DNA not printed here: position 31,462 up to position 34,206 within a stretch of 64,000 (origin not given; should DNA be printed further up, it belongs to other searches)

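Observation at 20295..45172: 25-kb co-directional array with seven GT-C-like polytopic membrane proteins of unknown function behind a cytoplasmic sugar/lipid module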

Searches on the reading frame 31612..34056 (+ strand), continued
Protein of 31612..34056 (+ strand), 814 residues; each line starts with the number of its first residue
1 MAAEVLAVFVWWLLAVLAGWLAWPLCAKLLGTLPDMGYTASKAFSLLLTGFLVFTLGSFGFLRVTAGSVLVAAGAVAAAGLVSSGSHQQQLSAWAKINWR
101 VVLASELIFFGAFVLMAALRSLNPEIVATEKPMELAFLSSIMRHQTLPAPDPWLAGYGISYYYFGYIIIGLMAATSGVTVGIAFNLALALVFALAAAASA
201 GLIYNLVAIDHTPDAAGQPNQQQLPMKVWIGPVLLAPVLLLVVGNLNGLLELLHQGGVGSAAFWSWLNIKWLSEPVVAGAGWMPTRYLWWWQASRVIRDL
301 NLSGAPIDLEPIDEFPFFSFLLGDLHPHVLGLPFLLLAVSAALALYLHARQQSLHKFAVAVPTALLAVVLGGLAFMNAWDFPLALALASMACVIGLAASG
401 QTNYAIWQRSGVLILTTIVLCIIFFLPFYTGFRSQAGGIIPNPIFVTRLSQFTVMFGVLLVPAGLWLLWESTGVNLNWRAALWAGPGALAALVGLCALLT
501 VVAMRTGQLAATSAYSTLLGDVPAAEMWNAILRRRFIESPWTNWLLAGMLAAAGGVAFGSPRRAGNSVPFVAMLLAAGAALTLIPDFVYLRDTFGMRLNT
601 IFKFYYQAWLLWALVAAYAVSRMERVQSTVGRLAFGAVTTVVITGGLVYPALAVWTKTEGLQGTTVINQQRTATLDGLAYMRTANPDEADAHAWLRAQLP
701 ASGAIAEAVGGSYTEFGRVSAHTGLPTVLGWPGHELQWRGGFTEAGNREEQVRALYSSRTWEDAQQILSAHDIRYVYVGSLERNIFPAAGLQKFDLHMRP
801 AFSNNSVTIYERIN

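Call 41: predict_structure(alignment_id=A1)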
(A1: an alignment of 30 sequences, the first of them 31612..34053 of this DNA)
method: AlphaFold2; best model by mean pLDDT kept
length: 814 residues; sequences in the alignment: 30
mean_pLDDT: 86.3   pTM: 0.92
mean pLDDT of the five models: 86.3, 84.4, 83.6, 82.9, 82.4
residues with pLDDT >= 90: 436; 70-90: 268; 50-70: 99; < 50: 11
segments of 3 or more residues with pLDDT < 50: 214-221
pLDDT, mean of each block of 10 residues (from residue 1): 95 97 94 94 96 91 95 95 86 93 96 97 86 89 88 67 83 96 96 98 94 51 72 94 91 89 90 76 69 74 76 75 86 96 93 68 90 81 92 89 83 90 73 63 87 93 94 87 96 92 71 63 81 88 96 92 75 97 89 60 89 97 87 94 94 90 90 91 88 89 77 70 86 65 74 93 94 93 91 96 95 84
secondary structure, 60 per line:
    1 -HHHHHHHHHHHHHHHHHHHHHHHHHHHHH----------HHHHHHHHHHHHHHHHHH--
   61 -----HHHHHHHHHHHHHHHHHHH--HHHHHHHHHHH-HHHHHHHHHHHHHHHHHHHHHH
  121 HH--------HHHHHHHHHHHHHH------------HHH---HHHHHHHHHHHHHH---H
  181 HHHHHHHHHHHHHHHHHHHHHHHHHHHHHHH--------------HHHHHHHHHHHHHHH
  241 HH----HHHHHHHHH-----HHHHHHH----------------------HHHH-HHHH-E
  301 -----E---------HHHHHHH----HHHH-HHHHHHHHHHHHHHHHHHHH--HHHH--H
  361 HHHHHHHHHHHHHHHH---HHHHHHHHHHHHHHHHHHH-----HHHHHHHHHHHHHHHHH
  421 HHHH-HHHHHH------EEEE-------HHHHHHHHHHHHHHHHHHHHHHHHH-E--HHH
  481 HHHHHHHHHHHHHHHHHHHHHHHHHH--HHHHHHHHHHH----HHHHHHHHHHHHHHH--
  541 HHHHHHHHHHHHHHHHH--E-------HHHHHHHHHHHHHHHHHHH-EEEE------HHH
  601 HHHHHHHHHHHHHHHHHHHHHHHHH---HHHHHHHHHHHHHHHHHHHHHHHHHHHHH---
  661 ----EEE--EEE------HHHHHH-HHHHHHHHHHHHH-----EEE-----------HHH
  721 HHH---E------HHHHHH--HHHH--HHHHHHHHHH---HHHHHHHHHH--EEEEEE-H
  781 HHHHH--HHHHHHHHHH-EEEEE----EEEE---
elements in order (helices of 4 or more, strands of 3 or more residues): H2-30 H41-58 H66-84 H87-97 H99-122 H131-144 H163-176 H180-211 H226-242 H247-255 H261-267 H290-293 H295-298 H316-322 H327-330 H332-351 H354-357 H360-376 H380-398 H404-424 H426-431 E438-441 H449-473 H478-506 H509-519 H524-538 H541-557 H568-586 E588-591 H598-625 H629-657 E665-667 E670-672 H679-684 H686-698 E704-706 H718-723 H734-739 H742-745 H748-757 H761-770 E773-778 H780-785 H788-797 E799-803 E808-811

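Call 44: fold_search(model_id=the predicted structure, library=pdb)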
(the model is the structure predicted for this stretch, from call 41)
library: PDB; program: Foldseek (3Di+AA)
matches with E <= 10: 231; with E <= 0.001: 1
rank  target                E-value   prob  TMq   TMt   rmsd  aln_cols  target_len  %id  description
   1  7e9s_A                1.7e-04  1.00  0.25  0.24  19.8       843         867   13  Archaeal oligosaccharyltransferase AglB from Archaeoglobus fulgidus in complex with an inhibitory peptide and a dolich (released 2021-09-08)
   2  8if8_C                7.6e-03  0.98  0.27  0.34  20.4       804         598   14  Arabinosyltransferase AftA (released 2023-05-31)
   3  8b37_B                1.4e-02  0.28  0.10  0.11  27.6       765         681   11  Crystal structure of Pyrobaculum aerophilum potassium-independent proton pumping membrane integral pyrophosphatase in  (released 2024-01-17)
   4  8if8_B                2.3e-02  0.99  0.34  0.43  19.7       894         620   12  Arabinosyltransferase AftA (released 2023-05-31)
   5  9g8j_B                3.7e-02  0.12  0.09  0.10  25.5       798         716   11  Structure of K+-dependent Na+-PPase from Thermotoga maritima in complex with zoledronate (released 2025-06-04)
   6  9g8j_C                4.1e-02  0.16  0.10  0.11  24.4       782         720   11  Structure of K+-dependent Na+-PPase from Thermotoga maritima in complex with zoledronate (released 2025-06-04)
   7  6gxc_A                4.7e-02  0.94  0.30  0.33  15.8       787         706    9  Bacterial oligosaccharyltransferase PglB in complex with an inhibitory peptide and a reactive lipid-linked oligosaccha (released 2018-11-14)
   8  5ogl_A                4.8e-02  0.89  0.27  0.30  16.8       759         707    9  Structure of bacterial oligosaccharyltransferase PglB in complex with an acceptor peptide and an lipid-linked oligosac (released 2017-10-25)
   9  3vu0_A                1.8e-01  1.00  0.11  0.53   4.8       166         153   14  Crystal structure of the C-terminal globular domain of oligosaccharyltransferase (AfAglB-S2, AF_0040, O30195_ARCFU) fr (released 2013-01-23)
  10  3vu0_C                1.8e-01  1.00  0.11  0.51   5.7       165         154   13  Crystal structure of the C-terminal globular domain of oligosaccharyltransferase (AfAglB-S2, AF_0040, O30195_ARCFU) fr (released 2013-01-23)
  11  1m56_A                1.9e-01  0.10  0.10  0.13  27.1       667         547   12  Structure of cytochrome c oxidase from Rhodobactor sphaeroides (Wild Type) (released 2002-08-28)
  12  9g8k_A                2.2e-01  0.12  0.12  0.13  24.9       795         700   12  Structure of K+-dependent Na+-PPase from Thermotoga maritima in complex with Ca2+ and Etidronate (released 2025-06-04)
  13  9g6d_A                2.3e-01  0.10  0.09  0.14  25.4       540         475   11  CLC7/OSTM1 complex in the absence of PIP2 lipid. (released 2025-07-30)
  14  7l16                  2.7e-01  0.10  0.10  0.15  28.2       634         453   12  Crystal structure of sugar-bound melibiose permease MelB (released 2021-08-04)
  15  8tgk_A                3.2e-01  0.08  0.08  0.13  23.6       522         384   12  VMAT1 dimer with histamine and reserpine (released 2024-03-20)
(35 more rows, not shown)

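Call 51: search_protein_families(library=pfam, proteins=[L020:3244-4269:+, L009:14324-14998:+, L009:15011-15715:+, L009:15943-19239:+, L009:20314-21417:+, L009:21430-22257:+], max_evalue=0.001)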
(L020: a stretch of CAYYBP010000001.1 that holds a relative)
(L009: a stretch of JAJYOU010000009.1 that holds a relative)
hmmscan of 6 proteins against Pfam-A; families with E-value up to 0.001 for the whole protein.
L020:3244-4269:+ (342 aa): 7 families
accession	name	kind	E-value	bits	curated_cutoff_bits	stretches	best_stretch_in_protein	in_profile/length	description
PF16363.11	GDP_Man_Dehyd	-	9e-51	173.7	27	1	7-330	1-331/332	GDP-mannose 4,6 dehydratase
PF01370.27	Epimerase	-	5.9e-47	160.5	20.9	1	7-265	2-240/240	NAD dependent epimerase/dehydratase family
PF01073.25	3Beta_HSD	-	4.5e-17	62.4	22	1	7-239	1-217/280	3-beta hydroxysteroid dehydrogenase/isomerase family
PF07993.18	NAD_binding_4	-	5.4e-16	59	20.1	1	70-241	82-252/258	Male sterility protein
PF04321.23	RmlD_sub_bind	-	5.8e-10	39.1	27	1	6-202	3-155/287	RmlD substrate binding domain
PF02719.21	Polysacc_synt_2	-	6.6e-09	35.8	20.2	1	7-132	2-132/293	Polysaccharide biosynthesis protein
PF00106.31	adh_short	-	3.1e-05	24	26.6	1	7-82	4-80/195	short chain dehydrogenase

L009:14324-14998:+ (225 aa): 3 families
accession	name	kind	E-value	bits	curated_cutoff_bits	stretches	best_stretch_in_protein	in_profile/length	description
PF02224.24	Cytidylate_kin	-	4.5e-69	232.8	26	1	7-223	1-209/211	Cytidylate kinase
PF13189.12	Cytidylate_kin2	-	2.5e-07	31.5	28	1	6-164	1-130/176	Cytidylate kinase-like family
PF13238.12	AAA_18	-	0.00068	20.5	29.4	0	7-58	1-44/128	AAA domain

L009:15011-15715:+ (235 aa): 1 family
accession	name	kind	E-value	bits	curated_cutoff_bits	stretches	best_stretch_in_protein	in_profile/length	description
PF01553.26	Acyltransferase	-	2.2e-18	66.8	23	1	41-160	6-131/132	Acyltransferase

L009:15943-19239:+ (1099 aa): 10 families
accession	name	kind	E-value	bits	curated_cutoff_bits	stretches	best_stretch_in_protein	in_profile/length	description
PF02518.31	HATPase_c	-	1.7e-32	112.6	26.4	1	981-1091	2-110/111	Histidine kinase-, DNA gyrase B-, and HSP90-like ATPase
PF00512.31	HisKA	-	8.5e-17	61.4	26.9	1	868-934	1-66/66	His Kinase A (phospho-acceptor) domain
PF00672.30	HAMP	-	4.4e-12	46.6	25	1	543-591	4-52/53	HAMP domain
PF13492.12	GAF_3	-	4.2e-07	30.9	27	1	672-746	58-129/129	GAF domain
PF13426.13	PAS_9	-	6.6e-07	30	27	1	768-860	1-102/103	PAS domain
PF13185.12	GAF_2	-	1.5e-06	28.9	28.6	1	671-743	61-134/136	GAF domain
PF02743.24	dCache_1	-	2.6e-06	27.6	45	1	282-505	8-239/240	Cache domain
PF01590.32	GAF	-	5.1e-05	24.2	22.4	1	667-743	55-132/133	GAF domain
PF13188.13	PAS_8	-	7.4e-05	22.9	21.8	1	759-805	2-45/65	PAS domain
PF13581.12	HATPase_c_2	-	8.6e-05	23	27.4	1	989-1067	40-111/127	Histidine kinase-like ATPase domain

L009:20314-21417:+ (368 aa): 5 families
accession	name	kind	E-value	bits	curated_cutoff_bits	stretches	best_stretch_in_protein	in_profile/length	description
PF13570.13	Beta-prop_ACSF4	-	5.2e-34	118.6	133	2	84-266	7-196/329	Beta-alanine-activating enzyme, beta-propeller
PF13360.13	PQQ_2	-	5.9e-31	108.3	27.6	2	185-363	2-193/233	Outer membrane protein assembly factor BamB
PF01011.28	PQQ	-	4.7e-10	39.2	26.7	0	207-241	49-83/595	Glucose/ethanol/alcohol dehydrogenase, beta-propeller domain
PF25292.1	Beta-prop_CGLA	-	4.7e-07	30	26.8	1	136-198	45-109/316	Lambda-carrageenase beta-propeller domain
PF25293.1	Beta-prop_EMC1_N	-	0.00018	21.7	34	0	136-281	32-190/219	EMC1 N-terminal beta-propeller domain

L009:21430-22257:+ (276 aa): 1 family
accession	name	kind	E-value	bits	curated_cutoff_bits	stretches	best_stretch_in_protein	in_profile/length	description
PF02096.25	60KD_IMP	-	2.4e-45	154.9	35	1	27-247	1-159/163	60Kd inner membrane protein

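Call 94: search_protein_representatives(alignment_id=A1)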
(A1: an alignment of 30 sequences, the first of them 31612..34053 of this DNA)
Query: 30 sequences, 823 profile positions. Proteins with E-value up to 0.001 (for the whole library): 9766; up to 1e-10: 7464; up to 1e-30: 4777. The best 150 are listed.
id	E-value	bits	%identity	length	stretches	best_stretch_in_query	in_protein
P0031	0.0e+00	1122.3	-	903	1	2-822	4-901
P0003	0.0e+00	1104.3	-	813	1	2-822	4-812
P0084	0.0e+00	1094.9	-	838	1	2-822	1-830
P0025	0.0e+00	1062.1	-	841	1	3-821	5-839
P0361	0.0e+00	1017.2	-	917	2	349-821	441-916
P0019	1.2e-297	1006.2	-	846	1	2-820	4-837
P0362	5.3e-290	980.9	-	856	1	2-822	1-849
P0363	2.3e-289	978.8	-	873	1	1-821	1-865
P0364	2.0e-288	975.7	-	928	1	2-822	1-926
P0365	7.7e-285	963.8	-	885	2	2-403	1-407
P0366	1.7e-282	956.1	-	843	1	1-822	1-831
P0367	6.6e-281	950.8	-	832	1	3-821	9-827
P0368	1.4e-280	949.7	-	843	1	4-822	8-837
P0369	1.7e-280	949.4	-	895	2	3-421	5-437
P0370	4.7e-274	928.1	-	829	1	5-822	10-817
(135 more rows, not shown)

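Call 95: search_protein_families(library=pfam, proteins=[L077:956-3454:-, L077:3477-5063:-, L077:5053-5796:-, L077:6843-7721:+, L077:8971-9798:-, L077:12568-13254:-, L077:13932-15446:+, L077:15446-16150:+, L077:16160-17392:+, L077:19884-21290:+], max_evalue=0.0001)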
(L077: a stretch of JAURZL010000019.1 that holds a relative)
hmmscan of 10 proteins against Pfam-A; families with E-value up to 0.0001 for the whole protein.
L077:956-3454:- (832 aa): 5 families
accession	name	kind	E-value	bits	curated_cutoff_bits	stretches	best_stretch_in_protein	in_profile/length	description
PF13487.12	HD_5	-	2.4e-41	141.7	27.2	1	645-809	3-170/170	HD domain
PF01966.28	HD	-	6.7e-21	75.2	22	1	657-778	2-116/116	HD domain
PF13492.12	GAF_3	-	7.7e-12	46.2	27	1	313-453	2-129/129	GAF domain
PF01590.32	GAF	-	7.1e-11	43.2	22.4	1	312-451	1-133/133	GAF domain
PF13185.12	GAF_2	-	8.2e-11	42.7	28.6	1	312-452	3-136/136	GAF domain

L077:3477-5063:- (528 aa): 2 families
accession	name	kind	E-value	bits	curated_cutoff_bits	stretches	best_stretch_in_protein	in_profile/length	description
PF23571.1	GH3_M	-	2.2e-10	40.9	23.6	1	312-395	2-75/75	GH3 family central domain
PF03321.19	GH3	-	2.2e-06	27.5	23.6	1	30-133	12-118/304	GH3 family N-terminal domain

L077:5053-5796:- (247 aa): 6 families
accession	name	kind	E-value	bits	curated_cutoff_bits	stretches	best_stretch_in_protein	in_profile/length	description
PF08241.18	Methyltransf_11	-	1.1e-16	61.7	21.2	1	52-149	1-94/95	Methyltransferase domain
PF13649.12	Methyltransf_25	-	3e-16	60.3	27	1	52-146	2-97/97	Methyltransferase domain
PF13847.12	Methyltransf_31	-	1.8e-14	54.1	27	1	48-154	4-113/145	Methyltransferase domain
PF01209.24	Ubie_methyltran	-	9.8e-14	51.7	20.1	1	4-214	8-217/233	ubiE/COQ5 methyltransferase family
PF08242.18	Methyltransf_12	-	1e-12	49.1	30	1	52-148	1-98/98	Methyltransferase domain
PF13489.12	Methyltransf_23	-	2.8e-05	24.4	27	1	48-211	23-160/164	Methyltransferase domain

L077:6843-7721:+ (293 aa): 2 families
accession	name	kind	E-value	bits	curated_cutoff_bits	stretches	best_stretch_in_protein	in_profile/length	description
PF04240.17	Caroten_synth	-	1e-09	39.1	25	1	6-196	5-197/209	Carotenoid biosynthesis protein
PF25085.1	DUF7802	-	7.1e-07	28.9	27.4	1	4-221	53-280/425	Domain of unknown function (DUF7802)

L077:8971-9798:- (275 aa): 1 family
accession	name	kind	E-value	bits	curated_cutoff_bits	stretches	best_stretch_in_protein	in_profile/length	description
PF10978.13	DUF2785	-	1.6e-33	116.3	25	1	80-250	2-174/174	Protein of unknown function (DUF2785)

L077:12568-13254:- (228 aa): 2 families
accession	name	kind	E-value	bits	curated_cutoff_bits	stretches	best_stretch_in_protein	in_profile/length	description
PF00027.35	cNMP_binding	-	7.2e-16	58.4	27.5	1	34-119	3-88/89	Cyclic nucleotide-binding domain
PF13545.12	HTH_Crp_2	-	3.5e-09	36.9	27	1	153-220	2-69/70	Crp-like helix-turn-helix domain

L077:13932-15446:+ (505 aa): 4 families
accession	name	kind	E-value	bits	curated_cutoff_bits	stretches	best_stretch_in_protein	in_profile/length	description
PF13437.12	HlyD_3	-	8.7e-19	68.7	22.2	1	321-408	1-89/106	HlyD family secretion protein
PF16576.10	HlyD_D23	-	1.1e-16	61.2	30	1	318-399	107-188/214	Barrel-sandwich domain of CusB or HlyD membrane-fusion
PF13533.13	Biotin_lipoyl_2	-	8.2e-08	32.3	29.8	1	100-126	5-31/32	Biotin-lipoyl like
PF00364.28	Biotin_lipoyl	-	6.4e-05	23.1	22.1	0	98-126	45-73/73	Biotin-requiring enzyme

L077:15446-16150:+ (235 aa): 4 families
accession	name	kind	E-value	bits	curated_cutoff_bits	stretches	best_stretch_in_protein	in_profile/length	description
PF00005.33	ABC_tran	-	3.4e-36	125.3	25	1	26-177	1-136/137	ABC transporter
PF02463.25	SMC_N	-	8.8e-08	32.3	40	1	36-222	24-212/220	RecF/RecN/SMC N terminal domain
PF13304.12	AAA_21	-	1.6e-06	28.9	27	0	38-59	1-22/304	AAA domain, putative AbiEii toxin, Type IV TA system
PF13555.12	AAA_29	-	9.2e-05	22.6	27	0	27-53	13-39/61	P-loop containing region of AAA domain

L077:16160-17392:+ (411 aa): 2 families
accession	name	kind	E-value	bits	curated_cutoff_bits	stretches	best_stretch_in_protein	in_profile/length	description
PF12704.14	MacB_PCD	-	4e-43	148.6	27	1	21-245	1-200/207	MacB-like periplasmic core domain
PF02687.27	FtsX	-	2.4e-24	86.1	25.5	1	292-404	3-120/120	FtsX-like permease C-terminal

L077:19884-21290:+ (469 aa): 4 families
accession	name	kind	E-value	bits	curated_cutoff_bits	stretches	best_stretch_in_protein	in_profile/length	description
PF02518.31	HATPase_c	-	7e-29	100.9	26.4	1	357-468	1-110/111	Histidine kinase-, DNA gyrase B-, and HSP90-like ATPase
PF00672.30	HAMP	-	3.2e-19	69.4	25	1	192-242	2-52/53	HAMP domain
PF00512.31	HisKA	-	7.4e-13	48.8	26.9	1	248-311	2-66/66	His Kinase A (phospho-acceptor) domain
PF14501.12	HATPase_c_5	-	5.5e-05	23.5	22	0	361-463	5-97/102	GHKL domain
